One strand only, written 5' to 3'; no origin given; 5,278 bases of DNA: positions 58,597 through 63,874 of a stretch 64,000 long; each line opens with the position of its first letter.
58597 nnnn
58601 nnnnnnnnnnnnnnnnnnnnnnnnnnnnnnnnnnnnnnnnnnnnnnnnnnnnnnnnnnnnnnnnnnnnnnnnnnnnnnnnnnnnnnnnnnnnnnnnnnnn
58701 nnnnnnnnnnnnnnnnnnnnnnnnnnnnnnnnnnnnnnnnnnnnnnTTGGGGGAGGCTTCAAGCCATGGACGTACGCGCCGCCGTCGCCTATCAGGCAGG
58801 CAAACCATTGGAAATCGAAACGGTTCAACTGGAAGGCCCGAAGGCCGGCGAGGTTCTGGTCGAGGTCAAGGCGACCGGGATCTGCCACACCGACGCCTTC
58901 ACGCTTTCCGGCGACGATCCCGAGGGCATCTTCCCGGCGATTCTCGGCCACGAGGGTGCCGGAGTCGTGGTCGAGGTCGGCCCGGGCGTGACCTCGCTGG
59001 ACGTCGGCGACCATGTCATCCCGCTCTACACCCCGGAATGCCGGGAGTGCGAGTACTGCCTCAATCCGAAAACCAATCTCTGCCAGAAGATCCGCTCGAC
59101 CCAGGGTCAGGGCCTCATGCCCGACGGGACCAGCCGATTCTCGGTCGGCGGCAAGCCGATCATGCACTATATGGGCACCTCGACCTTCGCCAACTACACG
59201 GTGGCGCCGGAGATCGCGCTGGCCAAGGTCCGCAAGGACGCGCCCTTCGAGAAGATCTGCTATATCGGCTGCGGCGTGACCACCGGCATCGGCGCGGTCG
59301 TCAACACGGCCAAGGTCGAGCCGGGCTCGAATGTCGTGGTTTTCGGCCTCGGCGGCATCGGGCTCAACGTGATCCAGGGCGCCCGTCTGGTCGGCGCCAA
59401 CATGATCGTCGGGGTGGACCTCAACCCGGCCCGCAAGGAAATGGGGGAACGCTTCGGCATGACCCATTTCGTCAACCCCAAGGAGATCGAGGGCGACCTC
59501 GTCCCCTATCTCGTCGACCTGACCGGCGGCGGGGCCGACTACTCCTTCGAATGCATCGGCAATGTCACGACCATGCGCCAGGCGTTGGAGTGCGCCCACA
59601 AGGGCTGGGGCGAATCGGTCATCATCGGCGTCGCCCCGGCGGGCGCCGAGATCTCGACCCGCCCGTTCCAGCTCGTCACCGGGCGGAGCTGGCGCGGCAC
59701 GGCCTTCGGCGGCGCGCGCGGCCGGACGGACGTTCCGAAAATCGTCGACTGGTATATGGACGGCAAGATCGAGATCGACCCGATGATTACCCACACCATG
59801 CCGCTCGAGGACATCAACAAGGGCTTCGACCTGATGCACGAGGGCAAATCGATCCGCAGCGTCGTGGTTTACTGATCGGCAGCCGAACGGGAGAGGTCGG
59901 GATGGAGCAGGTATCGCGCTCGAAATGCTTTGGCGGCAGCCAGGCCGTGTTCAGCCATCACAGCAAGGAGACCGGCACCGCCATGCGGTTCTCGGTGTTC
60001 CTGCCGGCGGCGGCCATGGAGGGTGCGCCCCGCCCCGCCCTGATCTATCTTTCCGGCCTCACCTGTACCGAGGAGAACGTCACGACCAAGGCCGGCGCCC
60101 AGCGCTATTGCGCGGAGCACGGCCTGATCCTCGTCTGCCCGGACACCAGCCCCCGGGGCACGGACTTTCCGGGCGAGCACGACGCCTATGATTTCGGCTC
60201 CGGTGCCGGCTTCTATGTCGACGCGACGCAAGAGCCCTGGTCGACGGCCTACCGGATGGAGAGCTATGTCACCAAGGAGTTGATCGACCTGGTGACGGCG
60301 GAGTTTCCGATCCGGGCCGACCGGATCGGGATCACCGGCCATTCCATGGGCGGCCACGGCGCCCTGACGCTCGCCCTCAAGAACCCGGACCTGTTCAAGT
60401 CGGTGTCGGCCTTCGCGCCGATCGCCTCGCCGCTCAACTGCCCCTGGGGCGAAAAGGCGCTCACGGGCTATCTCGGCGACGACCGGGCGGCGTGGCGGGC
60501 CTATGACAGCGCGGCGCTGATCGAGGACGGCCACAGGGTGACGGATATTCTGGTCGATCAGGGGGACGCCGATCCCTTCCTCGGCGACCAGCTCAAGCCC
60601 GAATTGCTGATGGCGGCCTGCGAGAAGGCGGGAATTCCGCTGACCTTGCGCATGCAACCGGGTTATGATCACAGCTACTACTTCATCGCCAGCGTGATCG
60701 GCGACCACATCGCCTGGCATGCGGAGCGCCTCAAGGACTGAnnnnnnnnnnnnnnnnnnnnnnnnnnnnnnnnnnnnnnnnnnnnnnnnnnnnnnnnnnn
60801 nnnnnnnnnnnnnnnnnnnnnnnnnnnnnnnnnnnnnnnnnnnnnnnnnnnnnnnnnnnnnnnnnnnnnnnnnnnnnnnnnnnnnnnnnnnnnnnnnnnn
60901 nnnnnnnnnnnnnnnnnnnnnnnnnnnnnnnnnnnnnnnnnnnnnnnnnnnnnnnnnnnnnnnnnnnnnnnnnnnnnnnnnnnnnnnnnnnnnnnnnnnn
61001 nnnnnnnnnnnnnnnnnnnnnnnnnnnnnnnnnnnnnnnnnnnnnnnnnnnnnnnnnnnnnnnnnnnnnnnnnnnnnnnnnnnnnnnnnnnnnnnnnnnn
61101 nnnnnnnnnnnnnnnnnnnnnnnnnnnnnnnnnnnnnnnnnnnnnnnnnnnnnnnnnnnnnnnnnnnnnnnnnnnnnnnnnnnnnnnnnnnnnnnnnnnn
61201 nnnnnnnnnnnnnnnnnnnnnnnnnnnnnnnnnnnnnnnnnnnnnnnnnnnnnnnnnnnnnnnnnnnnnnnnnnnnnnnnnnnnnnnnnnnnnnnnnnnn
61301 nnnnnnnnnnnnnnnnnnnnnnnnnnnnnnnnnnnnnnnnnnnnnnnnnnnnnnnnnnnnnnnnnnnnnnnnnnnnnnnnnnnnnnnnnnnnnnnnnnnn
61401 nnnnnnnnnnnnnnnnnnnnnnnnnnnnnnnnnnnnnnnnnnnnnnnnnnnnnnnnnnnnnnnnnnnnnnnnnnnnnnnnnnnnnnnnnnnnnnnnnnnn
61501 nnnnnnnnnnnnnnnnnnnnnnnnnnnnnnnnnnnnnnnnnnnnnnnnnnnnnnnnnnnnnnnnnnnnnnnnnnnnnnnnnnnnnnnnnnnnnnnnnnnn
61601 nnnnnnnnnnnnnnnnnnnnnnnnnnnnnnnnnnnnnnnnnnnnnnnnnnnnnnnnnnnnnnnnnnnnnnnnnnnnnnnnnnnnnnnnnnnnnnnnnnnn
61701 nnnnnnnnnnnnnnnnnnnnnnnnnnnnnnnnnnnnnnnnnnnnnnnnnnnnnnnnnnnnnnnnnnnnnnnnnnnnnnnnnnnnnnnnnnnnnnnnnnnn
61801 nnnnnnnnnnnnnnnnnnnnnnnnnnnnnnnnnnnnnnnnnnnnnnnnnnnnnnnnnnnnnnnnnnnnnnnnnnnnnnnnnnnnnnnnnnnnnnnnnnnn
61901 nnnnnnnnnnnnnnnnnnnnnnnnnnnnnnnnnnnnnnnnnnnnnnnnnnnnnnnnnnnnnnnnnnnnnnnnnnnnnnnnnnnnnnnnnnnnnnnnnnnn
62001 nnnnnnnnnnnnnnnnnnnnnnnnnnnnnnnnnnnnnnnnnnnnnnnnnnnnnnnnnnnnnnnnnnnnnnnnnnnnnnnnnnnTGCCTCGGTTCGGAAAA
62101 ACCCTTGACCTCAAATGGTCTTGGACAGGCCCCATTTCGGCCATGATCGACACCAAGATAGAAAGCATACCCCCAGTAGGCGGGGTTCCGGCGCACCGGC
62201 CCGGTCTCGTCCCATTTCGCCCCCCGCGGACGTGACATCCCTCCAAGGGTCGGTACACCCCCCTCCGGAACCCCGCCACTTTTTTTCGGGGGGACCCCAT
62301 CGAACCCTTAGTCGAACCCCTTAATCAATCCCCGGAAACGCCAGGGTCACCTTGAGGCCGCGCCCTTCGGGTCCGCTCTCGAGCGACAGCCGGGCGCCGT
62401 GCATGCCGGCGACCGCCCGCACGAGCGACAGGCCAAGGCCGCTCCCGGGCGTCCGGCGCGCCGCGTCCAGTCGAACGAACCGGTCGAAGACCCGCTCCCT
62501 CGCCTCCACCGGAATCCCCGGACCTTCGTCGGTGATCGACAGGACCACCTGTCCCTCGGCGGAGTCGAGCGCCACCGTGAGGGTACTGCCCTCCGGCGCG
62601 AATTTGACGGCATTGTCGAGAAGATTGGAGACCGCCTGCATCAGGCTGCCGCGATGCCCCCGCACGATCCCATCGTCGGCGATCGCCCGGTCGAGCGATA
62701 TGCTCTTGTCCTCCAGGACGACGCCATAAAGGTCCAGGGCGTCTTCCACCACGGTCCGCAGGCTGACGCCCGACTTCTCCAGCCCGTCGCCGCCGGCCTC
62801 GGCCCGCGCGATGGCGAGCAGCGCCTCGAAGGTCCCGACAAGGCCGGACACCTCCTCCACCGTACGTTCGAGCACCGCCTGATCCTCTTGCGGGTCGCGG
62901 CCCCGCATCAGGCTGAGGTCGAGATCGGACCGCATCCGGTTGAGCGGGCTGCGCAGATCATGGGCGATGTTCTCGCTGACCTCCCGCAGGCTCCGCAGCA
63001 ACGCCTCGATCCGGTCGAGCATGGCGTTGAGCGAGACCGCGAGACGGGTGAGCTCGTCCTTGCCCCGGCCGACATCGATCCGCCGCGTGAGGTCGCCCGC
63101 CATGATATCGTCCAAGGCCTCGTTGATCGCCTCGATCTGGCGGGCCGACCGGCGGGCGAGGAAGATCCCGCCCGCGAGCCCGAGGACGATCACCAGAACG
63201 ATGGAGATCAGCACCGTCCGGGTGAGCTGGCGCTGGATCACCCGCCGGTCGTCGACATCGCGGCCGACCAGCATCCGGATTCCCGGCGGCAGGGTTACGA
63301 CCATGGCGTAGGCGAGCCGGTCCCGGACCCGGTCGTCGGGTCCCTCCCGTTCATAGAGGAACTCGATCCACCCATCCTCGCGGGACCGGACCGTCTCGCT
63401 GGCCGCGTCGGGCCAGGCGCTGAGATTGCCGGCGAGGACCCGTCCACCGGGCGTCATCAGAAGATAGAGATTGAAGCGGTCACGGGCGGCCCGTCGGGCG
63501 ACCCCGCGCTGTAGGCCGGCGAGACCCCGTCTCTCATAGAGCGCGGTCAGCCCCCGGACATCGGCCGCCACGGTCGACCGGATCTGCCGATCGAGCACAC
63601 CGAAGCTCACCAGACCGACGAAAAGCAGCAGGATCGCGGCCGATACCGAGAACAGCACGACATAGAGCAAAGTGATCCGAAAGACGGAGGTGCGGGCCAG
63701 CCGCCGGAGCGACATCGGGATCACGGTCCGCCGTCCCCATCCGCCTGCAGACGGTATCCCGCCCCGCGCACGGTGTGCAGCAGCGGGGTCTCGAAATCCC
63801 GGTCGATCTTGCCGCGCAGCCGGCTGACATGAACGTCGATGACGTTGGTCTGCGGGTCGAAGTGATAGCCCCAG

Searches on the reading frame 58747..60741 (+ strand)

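Call 8: search_protein_families(library=pfam, proteins=[window:58747-60741:+])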
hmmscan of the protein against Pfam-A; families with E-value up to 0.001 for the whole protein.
window:58747-60741:+ (664 aa): 3 families
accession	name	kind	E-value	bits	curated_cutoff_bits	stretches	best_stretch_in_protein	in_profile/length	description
PF00756.26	Esterase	-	2e-58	198.6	22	1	406-655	1-249/251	Putative esterase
PF00326.27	Peptidase_S9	-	1.1e-08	35.3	22.6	1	514-645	53-190/213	Prolyl oligopeptidase family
PF12146.15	Hydrolase_4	-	0.00055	19.8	27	1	510-574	63-128/239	Serine aminopeptidase, S33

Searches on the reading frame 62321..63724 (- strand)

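Call 8: search_protein_families(library=pfam, proteins=[window:62321-63724:-])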
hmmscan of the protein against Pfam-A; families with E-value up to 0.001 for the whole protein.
window:62321-63724:- (467 aa): 4 families
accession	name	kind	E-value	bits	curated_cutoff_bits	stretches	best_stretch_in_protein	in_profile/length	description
PF02518.31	HATPase_c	-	1.7e-26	93.3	26.4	1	359-464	4-108/111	Histidine kinase-, DNA gyrase B-, and HSP90-like ATPase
PF00672.30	HAMP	-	1.9e-13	50.9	25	1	188-240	1-52/53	HAMP domain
PF00512.31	HisKA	-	7.4e-07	29.6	26.9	1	246-311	2-66/66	His Kinase A (phospho-acceptor) domain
PF13581.12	HATPase_c_2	-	7.6e-05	23.2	27.4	1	361-438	32-108/127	Histidine kinase-like ATPase domain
